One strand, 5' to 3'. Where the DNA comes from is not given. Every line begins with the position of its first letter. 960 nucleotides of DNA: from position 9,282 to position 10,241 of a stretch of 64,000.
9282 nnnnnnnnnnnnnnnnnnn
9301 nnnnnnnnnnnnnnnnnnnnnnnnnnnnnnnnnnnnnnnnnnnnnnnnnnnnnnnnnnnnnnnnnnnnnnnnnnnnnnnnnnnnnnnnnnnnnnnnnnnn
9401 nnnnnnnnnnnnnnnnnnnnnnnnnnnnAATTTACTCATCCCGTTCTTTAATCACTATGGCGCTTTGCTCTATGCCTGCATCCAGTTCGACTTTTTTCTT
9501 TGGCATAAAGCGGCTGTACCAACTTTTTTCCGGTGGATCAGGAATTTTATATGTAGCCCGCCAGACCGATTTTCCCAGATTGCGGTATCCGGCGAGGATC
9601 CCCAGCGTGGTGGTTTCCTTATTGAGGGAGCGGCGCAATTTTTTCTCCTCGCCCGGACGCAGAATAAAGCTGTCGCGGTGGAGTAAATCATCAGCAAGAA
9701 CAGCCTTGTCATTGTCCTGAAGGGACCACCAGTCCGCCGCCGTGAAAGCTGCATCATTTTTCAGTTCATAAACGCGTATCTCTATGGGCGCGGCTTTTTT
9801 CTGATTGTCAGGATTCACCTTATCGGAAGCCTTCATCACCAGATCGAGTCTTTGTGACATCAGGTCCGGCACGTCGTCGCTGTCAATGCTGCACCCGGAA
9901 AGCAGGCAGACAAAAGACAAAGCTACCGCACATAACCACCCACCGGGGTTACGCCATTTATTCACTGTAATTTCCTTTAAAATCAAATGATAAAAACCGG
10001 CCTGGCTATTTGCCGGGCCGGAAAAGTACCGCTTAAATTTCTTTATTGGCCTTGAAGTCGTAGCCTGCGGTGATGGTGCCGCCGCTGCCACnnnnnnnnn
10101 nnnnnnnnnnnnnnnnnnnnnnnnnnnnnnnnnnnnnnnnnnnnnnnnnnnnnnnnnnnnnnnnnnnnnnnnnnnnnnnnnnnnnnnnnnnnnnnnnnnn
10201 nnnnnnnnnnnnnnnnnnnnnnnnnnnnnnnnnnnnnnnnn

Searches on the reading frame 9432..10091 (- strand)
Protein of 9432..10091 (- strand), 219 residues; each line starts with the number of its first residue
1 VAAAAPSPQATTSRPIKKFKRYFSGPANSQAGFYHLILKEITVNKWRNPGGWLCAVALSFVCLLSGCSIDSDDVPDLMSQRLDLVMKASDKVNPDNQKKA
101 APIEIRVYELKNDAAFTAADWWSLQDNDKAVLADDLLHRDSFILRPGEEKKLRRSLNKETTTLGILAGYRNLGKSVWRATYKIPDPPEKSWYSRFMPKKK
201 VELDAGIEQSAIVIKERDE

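Call 26: search_protein_families(proteins=[window:9432-10091:-], library=ncbifam, max_evalue=0.00001)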
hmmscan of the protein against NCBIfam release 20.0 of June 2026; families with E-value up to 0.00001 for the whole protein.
window:9432-10091:- (219 aa): 1 family
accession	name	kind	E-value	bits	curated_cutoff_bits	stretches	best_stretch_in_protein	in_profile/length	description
TIGR03352.1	VI_chp_3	equivalog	3e-37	127.6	31.6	1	55-198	4-137/147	type VI secretion system lipoprotein TssJ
